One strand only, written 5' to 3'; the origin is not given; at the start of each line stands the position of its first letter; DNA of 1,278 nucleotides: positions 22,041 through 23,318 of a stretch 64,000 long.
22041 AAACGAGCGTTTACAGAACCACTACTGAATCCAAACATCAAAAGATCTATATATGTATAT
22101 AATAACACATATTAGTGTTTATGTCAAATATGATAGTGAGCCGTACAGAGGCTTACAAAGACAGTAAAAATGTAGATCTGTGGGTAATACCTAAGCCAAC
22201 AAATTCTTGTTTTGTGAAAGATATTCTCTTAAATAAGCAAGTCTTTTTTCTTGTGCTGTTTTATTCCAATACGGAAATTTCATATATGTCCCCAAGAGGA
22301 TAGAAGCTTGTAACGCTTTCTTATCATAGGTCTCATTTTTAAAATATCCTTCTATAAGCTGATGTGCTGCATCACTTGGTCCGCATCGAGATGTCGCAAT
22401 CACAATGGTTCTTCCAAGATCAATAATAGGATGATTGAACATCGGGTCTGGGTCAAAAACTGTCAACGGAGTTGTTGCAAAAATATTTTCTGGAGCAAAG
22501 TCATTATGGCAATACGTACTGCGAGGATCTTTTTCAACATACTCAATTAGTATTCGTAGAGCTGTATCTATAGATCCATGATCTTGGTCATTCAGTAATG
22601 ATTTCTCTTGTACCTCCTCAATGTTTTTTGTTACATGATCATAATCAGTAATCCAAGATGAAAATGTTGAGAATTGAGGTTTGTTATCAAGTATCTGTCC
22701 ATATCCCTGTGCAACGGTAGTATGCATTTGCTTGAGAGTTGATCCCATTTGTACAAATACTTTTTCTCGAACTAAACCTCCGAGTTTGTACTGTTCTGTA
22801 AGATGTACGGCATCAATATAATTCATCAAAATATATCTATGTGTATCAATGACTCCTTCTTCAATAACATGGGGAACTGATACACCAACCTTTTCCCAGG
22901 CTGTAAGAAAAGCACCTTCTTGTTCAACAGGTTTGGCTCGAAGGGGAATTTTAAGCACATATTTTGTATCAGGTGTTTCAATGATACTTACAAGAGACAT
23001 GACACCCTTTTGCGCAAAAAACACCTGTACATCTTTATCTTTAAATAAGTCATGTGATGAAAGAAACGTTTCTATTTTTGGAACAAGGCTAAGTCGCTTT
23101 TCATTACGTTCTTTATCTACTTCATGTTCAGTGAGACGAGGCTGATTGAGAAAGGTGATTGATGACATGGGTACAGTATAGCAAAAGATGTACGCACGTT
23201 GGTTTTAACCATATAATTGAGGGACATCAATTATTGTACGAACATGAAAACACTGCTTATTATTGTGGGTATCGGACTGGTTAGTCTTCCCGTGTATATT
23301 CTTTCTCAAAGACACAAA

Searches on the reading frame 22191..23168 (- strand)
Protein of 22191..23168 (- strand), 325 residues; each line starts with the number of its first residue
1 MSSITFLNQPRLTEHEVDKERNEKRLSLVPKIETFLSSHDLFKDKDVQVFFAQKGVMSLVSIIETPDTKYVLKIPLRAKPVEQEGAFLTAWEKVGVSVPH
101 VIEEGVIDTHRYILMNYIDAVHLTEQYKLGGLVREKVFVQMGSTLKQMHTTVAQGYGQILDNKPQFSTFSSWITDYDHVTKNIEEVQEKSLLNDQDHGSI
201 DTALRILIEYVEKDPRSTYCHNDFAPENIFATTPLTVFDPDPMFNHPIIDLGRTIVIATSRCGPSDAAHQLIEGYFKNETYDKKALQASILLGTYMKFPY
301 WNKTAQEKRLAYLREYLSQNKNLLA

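Call 60: search_protein_families(library=pfam, proteins=[window:22191-23168:-], max_evalue=0.001)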
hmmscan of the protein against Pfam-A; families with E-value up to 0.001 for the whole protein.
window:22191-23168:- (325 aa): 3 families
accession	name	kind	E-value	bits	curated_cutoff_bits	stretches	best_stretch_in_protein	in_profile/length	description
PF01636.29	APH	-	3.9e-14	53.4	23.2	1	59-279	12-231/239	Phosphotransferase enzyme family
PF03881.20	Fructosamin_kin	-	3.6e-07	30.2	22.4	1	64-254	37-227/288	Fructosamine kinase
PF01633.27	Choline_kinase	-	0.00079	19.3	29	0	131-231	82-176/300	Choline/ethanolamine kinase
